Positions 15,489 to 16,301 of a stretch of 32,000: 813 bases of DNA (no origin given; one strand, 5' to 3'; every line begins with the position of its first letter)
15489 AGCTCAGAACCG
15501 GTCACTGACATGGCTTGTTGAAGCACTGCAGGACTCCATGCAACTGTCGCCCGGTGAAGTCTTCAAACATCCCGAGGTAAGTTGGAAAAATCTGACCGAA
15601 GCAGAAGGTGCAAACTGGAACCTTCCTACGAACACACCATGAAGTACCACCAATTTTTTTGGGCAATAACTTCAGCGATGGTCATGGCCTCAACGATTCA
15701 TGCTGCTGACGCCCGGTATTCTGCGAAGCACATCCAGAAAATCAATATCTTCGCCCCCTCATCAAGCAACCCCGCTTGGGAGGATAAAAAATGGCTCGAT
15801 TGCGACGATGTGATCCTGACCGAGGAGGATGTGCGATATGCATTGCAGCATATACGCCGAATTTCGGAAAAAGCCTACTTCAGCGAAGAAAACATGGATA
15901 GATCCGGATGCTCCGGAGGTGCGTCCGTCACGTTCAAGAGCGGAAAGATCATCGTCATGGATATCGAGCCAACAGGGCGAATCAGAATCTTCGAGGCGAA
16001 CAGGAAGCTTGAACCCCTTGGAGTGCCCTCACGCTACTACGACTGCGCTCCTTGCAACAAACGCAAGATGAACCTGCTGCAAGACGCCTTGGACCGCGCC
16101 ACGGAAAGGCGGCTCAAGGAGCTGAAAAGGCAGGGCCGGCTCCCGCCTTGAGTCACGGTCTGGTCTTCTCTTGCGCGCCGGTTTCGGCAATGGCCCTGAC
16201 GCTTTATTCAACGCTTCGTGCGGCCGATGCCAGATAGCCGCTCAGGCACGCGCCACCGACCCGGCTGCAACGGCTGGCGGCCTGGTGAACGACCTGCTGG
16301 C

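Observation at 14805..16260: Low-G+C islet between gltA and a helicase gene encoding an orphan peptidoglycan-amidase effector / periplasmic immunity-like pair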

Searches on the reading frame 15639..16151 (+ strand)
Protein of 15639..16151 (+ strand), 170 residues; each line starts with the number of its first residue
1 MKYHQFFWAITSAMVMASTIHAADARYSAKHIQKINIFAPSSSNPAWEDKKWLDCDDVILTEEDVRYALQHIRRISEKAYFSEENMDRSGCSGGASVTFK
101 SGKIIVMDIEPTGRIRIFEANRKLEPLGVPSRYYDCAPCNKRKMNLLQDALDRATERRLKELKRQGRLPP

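Call 4: search_protein_families(library=pfam, proteins=[window:15639-16151:+], max_evalue=1)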
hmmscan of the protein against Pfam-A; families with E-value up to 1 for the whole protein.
window:15639-16151:+ (170 aa): 0 families

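Call 5: search_protein_families(library=ncbifam, proteins=[window:15639-16151:+], max_evalue=1)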
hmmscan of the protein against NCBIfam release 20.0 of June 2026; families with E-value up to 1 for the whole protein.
window:15639-16151:+ (170 aa): 1 family
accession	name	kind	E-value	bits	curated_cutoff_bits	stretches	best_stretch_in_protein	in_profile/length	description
NF047612.1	LIC_10740_fam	equivalog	0.11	11.6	150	1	58-86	100-128/266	LIC_10740 family protein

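Call 7: find_homologous_proteins(query=window:15639-16151:+)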
Query window:15639-16151:+ (170 aa): 83 proteins with E <= 0.001 among 128 candidates.
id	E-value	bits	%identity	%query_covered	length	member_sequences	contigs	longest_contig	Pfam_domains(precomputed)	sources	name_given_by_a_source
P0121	6.8e-106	369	97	100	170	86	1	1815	-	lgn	-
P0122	3.8e-80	286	80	93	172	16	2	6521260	-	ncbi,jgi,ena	ncbi:hypothetical protein [Delftia acidovorans]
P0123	6.5e-74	265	73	97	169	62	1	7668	-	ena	-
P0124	2.2e-68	247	66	98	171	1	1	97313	-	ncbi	-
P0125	7.0e-67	242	66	96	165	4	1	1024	-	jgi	jgi:hypothetical protein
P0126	1.5e-66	241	68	98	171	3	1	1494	-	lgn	-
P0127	6.2e-66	239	68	93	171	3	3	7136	-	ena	-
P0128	8.3e-65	236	68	93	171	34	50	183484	-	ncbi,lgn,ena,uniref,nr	ncbi:hypothetical protein [Delftia acidovorans]|uniref:hypothetical protein n=1 Tax=Delftia acidovor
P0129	1.5e-64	235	66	92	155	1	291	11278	-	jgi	jgi:hypothetical protein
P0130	1.1e-63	232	64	99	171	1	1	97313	-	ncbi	-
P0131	5.9e-61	223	66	89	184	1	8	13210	-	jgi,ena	-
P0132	1.3e-60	222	66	92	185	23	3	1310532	-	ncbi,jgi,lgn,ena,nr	ncbi:hypothetical protein [Variovorax sp. OV084]|jgi:hypothetical protein|nr:hypothetical protein [V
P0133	7.9e-60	219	59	99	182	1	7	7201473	-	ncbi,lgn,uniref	ncbi:hypothetical protein [Variovorax sp. W6]|uniref:hypothetical protein n=1 Tax=Variovorax sp. W6 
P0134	5.7e-59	217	62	92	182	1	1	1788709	-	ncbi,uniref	ncbi:hypothetical protein ACSFBF_05190 [Variovorax sp. ZT5P49]|uniref:hypothetical protein n=1 Tax=V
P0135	1.4e-58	215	64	89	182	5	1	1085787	-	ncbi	ncbi:UNVERIFIED_ORG: hypothetical protein ABIC43_000836 [Variovorax guangxiensis]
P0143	1.7e-56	209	57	100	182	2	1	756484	-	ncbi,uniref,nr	ncbi:hypothetical protein SAMN05518845_101544 [Variovorax sp. YR750]|uniref:hypothetical protein n=1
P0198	2.7e-41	159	49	94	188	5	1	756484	-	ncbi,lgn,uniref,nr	ncbi:hypothetical protein SAMN05518845_101502 [Variovorax sp. YR750]|uniref:hypothetical protein n=1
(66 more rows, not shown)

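Call 11: find_encoding_contigs(protein=P0143, flank=10000, max_places=2)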
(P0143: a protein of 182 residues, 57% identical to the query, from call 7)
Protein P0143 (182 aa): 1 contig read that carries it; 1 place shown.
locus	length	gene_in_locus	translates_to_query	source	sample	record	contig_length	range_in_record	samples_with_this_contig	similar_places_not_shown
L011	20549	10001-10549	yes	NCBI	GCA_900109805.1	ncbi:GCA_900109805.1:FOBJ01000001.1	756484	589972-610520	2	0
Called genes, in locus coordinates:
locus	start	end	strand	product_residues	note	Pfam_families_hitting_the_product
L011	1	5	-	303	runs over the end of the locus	PF02423:OCD_Mu_crystall, PF01488:Shikimate_DH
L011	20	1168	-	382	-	PF13458:Peripla_BP_6, PF01094:ANF_receptor, PF13433:Peripla_BP_5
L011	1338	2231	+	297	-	PF00126:HTH_1, PF03466:LysR_substrate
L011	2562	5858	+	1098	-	PF03924:CHASE, PF08447:PAS_3 (weak), PF00990:GGDEF, PF00563:EAL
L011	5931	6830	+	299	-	PF27765:UCP032817-like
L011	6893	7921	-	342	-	PF00248:Aldo_ket_red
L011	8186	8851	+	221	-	PF01510:Amidase_2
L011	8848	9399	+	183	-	-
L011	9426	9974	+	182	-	-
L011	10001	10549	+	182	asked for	-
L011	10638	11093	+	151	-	PF00583:Acetyltransf_1, PF13673:Acetyltransf_10, PF13508:Acetyltransf_7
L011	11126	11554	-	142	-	PF00903:Glyoxalase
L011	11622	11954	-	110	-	-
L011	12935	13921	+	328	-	PF01418:HTH_6, PF01380:SIS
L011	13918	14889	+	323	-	PF01112:Asparaginase_2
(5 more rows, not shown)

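Call 12: find_encoding_contigs(protein=P0198, flank=10000, max_places=2)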
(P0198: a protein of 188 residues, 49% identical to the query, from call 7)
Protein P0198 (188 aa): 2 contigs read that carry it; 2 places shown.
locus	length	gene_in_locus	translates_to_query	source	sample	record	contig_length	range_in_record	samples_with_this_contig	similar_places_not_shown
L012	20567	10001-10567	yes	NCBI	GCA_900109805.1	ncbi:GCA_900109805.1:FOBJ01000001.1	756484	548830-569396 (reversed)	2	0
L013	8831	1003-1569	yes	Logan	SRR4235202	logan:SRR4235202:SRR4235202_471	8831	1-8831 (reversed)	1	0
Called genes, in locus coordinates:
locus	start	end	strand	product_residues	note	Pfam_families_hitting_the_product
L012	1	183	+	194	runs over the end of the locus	PF02525:Flavodoxin_2, PF03358:FMN_red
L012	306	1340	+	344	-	PF13379:NMT1_2, PF12974:Phosphonate-bd, PF09084:NMT1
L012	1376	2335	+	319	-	PF13379:NMT1_2, PF04069:OpuAC (weak), PF09084:NMT1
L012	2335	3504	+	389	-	PF00296:Bac_luciferase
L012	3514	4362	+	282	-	PF00528:BPD_transp_1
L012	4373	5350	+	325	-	PF04069:OpuAC, PF13379:NMT1_2 (weak), PF09084:NMT1, PF12974:Phosphonate-bd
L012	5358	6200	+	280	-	PF00005:ABC_tran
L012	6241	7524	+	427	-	PF01053:Cys_Met_Meta_PP, PF00155:Aminotran_1_2, PF01041:DegT_DnrJ_EryC1, PF00266:Aminotran_5 (weak)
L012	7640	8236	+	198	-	PF00881:Nitroreductase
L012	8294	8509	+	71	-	PF03459:TOBE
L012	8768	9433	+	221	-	PF01510:Amidase_2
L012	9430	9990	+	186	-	-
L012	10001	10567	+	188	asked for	-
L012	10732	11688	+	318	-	PF02668:TauD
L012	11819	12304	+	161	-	PF00581:Rhodanese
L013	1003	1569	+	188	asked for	-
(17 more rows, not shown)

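Call 17: find_encoding_contigs(protein=P0128, flank=8000, max_places=4)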
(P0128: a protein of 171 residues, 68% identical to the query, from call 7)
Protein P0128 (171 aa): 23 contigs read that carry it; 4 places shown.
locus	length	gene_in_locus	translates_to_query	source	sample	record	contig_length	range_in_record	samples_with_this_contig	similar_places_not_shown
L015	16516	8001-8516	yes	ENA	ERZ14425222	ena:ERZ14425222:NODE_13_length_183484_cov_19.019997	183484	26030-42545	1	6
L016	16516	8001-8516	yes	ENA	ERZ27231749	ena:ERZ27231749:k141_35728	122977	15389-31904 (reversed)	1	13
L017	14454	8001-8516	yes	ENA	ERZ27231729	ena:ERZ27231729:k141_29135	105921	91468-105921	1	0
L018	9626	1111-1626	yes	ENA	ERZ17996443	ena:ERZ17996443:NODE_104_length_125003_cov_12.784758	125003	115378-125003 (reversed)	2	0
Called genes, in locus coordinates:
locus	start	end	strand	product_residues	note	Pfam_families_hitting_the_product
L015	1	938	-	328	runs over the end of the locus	PF00056:Ldh_1_N, PF02866:Ldh_1_C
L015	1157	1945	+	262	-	PF00392:GntR, PF07702:UTRA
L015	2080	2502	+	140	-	PF01127:Sdh_cyt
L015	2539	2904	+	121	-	PF01127:Sdh_cyt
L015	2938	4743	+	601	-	PF00890:FAD_binding_2, PF01266:DAO (weak), PF01946:Thi4 (faint), PF07992:Pyr_redox_2 (faint), PF02910:Succ_DH_flav_C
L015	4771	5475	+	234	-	PF13085:Fer2_3, PF13187:Fer4_9 (faint), PF13237:Fer4_10, PF12838:Fer4_7 (faint), PF13183:Fer4_8, PF13534:Fer4_17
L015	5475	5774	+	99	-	PF03937:Sdh5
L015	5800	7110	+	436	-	PF00285:Citrate_synt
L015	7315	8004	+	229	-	PF01510:Amidase_2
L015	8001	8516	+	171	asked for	-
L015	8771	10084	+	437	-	PF00270:DEAD, PF00271:Helicase_C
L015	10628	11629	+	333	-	-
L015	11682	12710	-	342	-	PF01965:DJ-1_PfpI, PF00165:HTH_AraC, PF12833:HTH_18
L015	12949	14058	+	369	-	PF08240:ADH_N, PF00107:ADH_zinc_N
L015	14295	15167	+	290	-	PF00756:Esterase, PF00326:Peptidase_S9 (weak)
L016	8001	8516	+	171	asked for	-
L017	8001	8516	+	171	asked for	-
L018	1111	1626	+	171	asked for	-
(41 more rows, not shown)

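Call 18: find_encoding_contigs(protein=P0122, flank=8000, max_places=3)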
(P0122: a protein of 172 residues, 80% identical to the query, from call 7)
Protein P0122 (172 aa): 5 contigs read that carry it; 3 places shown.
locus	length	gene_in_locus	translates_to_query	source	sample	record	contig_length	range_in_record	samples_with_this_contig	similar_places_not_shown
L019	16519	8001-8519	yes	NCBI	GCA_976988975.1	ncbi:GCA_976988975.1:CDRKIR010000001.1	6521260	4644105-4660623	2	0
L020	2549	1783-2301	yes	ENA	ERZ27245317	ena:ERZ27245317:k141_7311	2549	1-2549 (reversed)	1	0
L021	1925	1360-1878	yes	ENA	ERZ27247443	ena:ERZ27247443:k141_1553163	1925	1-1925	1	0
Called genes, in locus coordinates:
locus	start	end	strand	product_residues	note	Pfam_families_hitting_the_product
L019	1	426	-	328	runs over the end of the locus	PF00056:Ldh_1_N, PF02866:Ldh_1_C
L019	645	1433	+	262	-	PF00392:GntR, PF07702:UTRA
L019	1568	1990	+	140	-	PF01127:Sdh_cyt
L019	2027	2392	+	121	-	PF01127:Sdh_cyt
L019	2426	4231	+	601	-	PF00890:FAD_binding_2, PF01266:DAO (weak), PF01946:Thi4 (faint), PF07992:Pyr_redox_2 (faint), PF02910:Succ_DH_flav_C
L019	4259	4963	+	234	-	PF13085:Fer2_3, PF13187:Fer4_9 (faint), PF13237:Fer4_10, PF12838:Fer4_7 (faint), PF13183:Fer4_8, PF13534:Fer4_17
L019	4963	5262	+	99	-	PF03937:Sdh5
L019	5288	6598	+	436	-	PF00285:Citrate_synt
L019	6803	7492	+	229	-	PF01510:Amidase_2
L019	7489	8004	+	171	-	-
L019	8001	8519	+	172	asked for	-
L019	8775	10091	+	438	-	PF00270:DEAD, PF00271:Helicase_C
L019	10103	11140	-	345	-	PF01965:DJ-1_PfpI, PF00165:HTH_AraC, PF12833:HTH_18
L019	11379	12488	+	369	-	PF08240:ADH_N, PF00107:ADH_zinc_N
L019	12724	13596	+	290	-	PF00756:Esterase, PF00326:Peptidase_S9 (weak)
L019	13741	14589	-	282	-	PF00702:Hydrolase, PF12710:HAD (faint), PF13419:HAD_2 (weak)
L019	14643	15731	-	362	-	PF00465:Fe-ADH, PF13685:Fe-ADH_2 (faint), PF25137:ADH_Fe_C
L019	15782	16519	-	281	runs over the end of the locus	PF00528:BPD_transp_1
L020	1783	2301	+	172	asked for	-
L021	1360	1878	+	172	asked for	-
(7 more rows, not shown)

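Call 26: search_solved_structures(query=A1, max_evalue=10)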
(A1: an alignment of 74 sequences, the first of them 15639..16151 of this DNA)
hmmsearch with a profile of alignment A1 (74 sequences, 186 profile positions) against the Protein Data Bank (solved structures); distinct sequences matched with E-value up to 10: 2.
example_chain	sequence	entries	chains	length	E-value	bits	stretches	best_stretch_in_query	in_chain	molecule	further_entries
8peq_J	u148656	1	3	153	0.28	13.8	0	95-120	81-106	Affilin variant Af2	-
8pf0_A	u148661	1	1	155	1.6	11.3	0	92-120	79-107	Affilin variant Af1 (77405)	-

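Call 32: predict_structure(alignment_id=A1)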
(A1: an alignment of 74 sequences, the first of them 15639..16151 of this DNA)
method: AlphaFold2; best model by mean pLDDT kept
length: 170 residues; sequences in the alignment: 74
mean_pLDDT: 84.9   pTM: 0.76
mean pLDDT of the five models: 84.9, 83.5, 79.8, 77.0, 75.8
residues with pLDDT >= 90: 97; 70-90: 42; 50-70: 17; < 50: 14
segments of 3 or more residues with pLDDT < 50: 1-3, 9-12, 14-19
pLDDT, mean of each block of 10 residues (from residue 1): 49 48 81 97 72 84 96 94 77 96 96 95 93 95 88 90 91
secondary structure, 60 per line:
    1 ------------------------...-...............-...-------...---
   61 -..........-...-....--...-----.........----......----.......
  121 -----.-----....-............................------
elements in order: E32-43 H62-71 E73-75 H77-80 E91-99 E104-109 E114-120 E132-135 H137-164

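Call 37: fold_search(model_id=the predicted structure, library=pdb)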
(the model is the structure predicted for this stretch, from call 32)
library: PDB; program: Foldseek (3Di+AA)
matches with E <= 10: 419; with E <= 0.001: 0
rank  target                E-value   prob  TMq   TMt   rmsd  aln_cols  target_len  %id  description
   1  1e42_A                6.9e-02  0.11  0.15  0.11  16.5       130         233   12  Beta2-adaptin appendage domain, from clathrin adaptor AP2 (released 2000-08-21)
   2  7agv_B                8.7e-02  0.84  0.22  0.23   6.8        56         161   16  High-resolution structure of the K+/H+ antiporter subunit KhtT in complex with c-di-AMP (released 2021-03-31)
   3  7agw_B                1.4e-01  0.85  0.23  0.50   6.9        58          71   17  Structure of the N-domain of the K+/H+ antiporter subunit KhtT at pH 6.5 (released 2021-03-31)
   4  7agv_F                1.4e-01  0.77  0.23  0.24   6.7        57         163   16  High-resolution structure of the K+/H+ antiporter subunit KhtT in complex with c-di-AMP (released 2021-03-31)
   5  2iv9_A                1.4e-01  0.08  0.15  0.11  16.2       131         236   11  B2-appendage from AP2 in complex with Eps15 peptide (released 2007-03-13)
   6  7agv_H                1.8e-01  0.63  0.22  0.23   8.1        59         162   15  High-resolution structure of the K+/H+ antiporter subunit KhtT in complex with c-di-AMP (released 2021-03-31)
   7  7agv_A                2.3e-01  0.60  0.26  0.27   6.8       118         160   11  High-resolution structure of the K+/H+ antiporter subunit KhtT in complex with c-di-AMP (released 2021-03-31)
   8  7agw_A                2.5e-01  0.75  0.23  0.50   7.0        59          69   17  Structure of the N-domain of the K+/H+ antiporter subunit KhtT at pH 6.5 (released 2021-03-31)
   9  1sgo_MODEL_1_A        2.9e-01  0.51  0.22  0.26   9.9        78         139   15  NMR Structure of the human C14orf129 gene product, HSPC210. Northeast Structural Genomics target HR969. (released 2004-05-04)
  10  7ahm_A                3.0e-01  0.69  0.21  0.22   3.2        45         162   18  Low-resolution structure of the K+/H+ antiporter subunit KhtT in complex with c-di-AMP (released 2021-03-31)
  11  7agv_D                3.2e-01  0.54  0.22  0.23   6.9        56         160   16  High-resolution structure of the K+/H+ antiporter subunit KhtT in complex with c-di-AMP (released 2021-03-31)
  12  5nyw_E                3.4e-01  0.13  0.19  0.15  10.3       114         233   16  Anbu (ancestral beta-subunit) from Yersinia bercovieri (released 2017-05-24)
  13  7ahm_B                3.9e-01  0.60  0.22  0.23   4.0        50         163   16  Low-resolution structure of the K+/H+ antiporter subunit KhtT in complex with c-di-AMP (released 2021-03-31)
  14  7ahm_D                4.1e-01  0.54  0.22  0.23   7.1        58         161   16  Low-resolution structure of the K+/H+ antiporter subunit KhtT in complex with c-di-AMP (released 2021-03-31)
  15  5nyw_C                4.9e-01  0.10  0.18  0.14  10.4       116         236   17  Anbu (ancestral beta-subunit) from Yersinia bercovieri (released 2017-05-24)
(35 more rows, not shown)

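Call 50: search_protein_families(library=phrogs, proteins=[window:15639-16151:+], max_evalue=0.1)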
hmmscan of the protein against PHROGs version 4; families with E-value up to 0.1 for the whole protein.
window:15639-16151:+ (170 aa): 0 families

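Call 69: search_dna_similar(query=window:15639-16151:+, collection=phages, mode=protein, max_rows=10, max_evalue=0.01)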
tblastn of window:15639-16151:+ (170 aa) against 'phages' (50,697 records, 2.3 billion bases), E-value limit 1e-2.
No match.

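Call 83: fold_search(model_id=the predicted structure, library=viral)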
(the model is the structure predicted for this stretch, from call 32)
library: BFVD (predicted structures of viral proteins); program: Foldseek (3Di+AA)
matches with E <= 10: 651; with E <= 0.001: 0
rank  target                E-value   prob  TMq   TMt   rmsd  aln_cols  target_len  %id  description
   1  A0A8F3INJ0            6.4e-02  0.72  0.22  0.36  12.0        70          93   21  Uncharacterized protein [Arthrobacter phage Sicarius2]
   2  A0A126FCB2            7.2e-02  0.16  0.19  0.14  14.2       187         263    9  Uncharacterized protein [Lonomia obliqua multiple nucleopolyhedrovirus]
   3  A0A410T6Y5            1.9e-01  0.66  0.18  0.06   6.1        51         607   12  (no name in the UniProt tables at hand)
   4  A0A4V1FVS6            2.2e-01  0.16  0.23  0.14  12.6       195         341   11  (no name in the UniProt tables at hand)
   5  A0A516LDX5            2.4e-01  0.05  0.14  0.10  16.2       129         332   12  (no name in the UniProt tables at hand)
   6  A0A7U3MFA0            2.7e-01  0.25  0.17  0.18   9.1        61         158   11  (no name in the UniProt tables at hand)
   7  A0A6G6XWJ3            2.7e-01  0.21  0.23  0.23   9.0       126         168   10  (no name in the UniProt tables at hand)
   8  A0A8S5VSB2            2.8e-01  0.60  0.19  0.27   8.2        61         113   11  (no name in the UniProt tables at hand)
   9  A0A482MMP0            2.8e-01  0.33  0.19  0.20   6.3        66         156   15  Uncharacterized protein [Burkholderia phage BcepSauron]
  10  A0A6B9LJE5            3.6e-01  0.20  0.21  0.17  11.8       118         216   12  Uncharacterized protein [Mycobacterium phage Onyinye]
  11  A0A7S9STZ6            4.0e-01  0.51  0.22  0.37   9.2        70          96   11  Uncharacterized protein [Virus NIOZ-UU157]
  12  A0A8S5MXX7            4.0e-01  0.15  0.17  0.25  11.8        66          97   11  Uncharacterized protein [Siphoviridae sp. ctuUw41]
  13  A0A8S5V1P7            4.6e-01  0.51  0.18  0.03   2.3        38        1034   18  Tail spike protein [Myoviridae sp. ctJ2i1]
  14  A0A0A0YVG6            4.8e-01  0.15  0.24  0.06  22.9       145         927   13  Uncharacterized protein [Erwinia phage phiEa2809]
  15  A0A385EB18            5.1e-01  0.51  0.20  0.19   3.5        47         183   11  Uncharacterized protein [Caulobacter phage CcrPW]
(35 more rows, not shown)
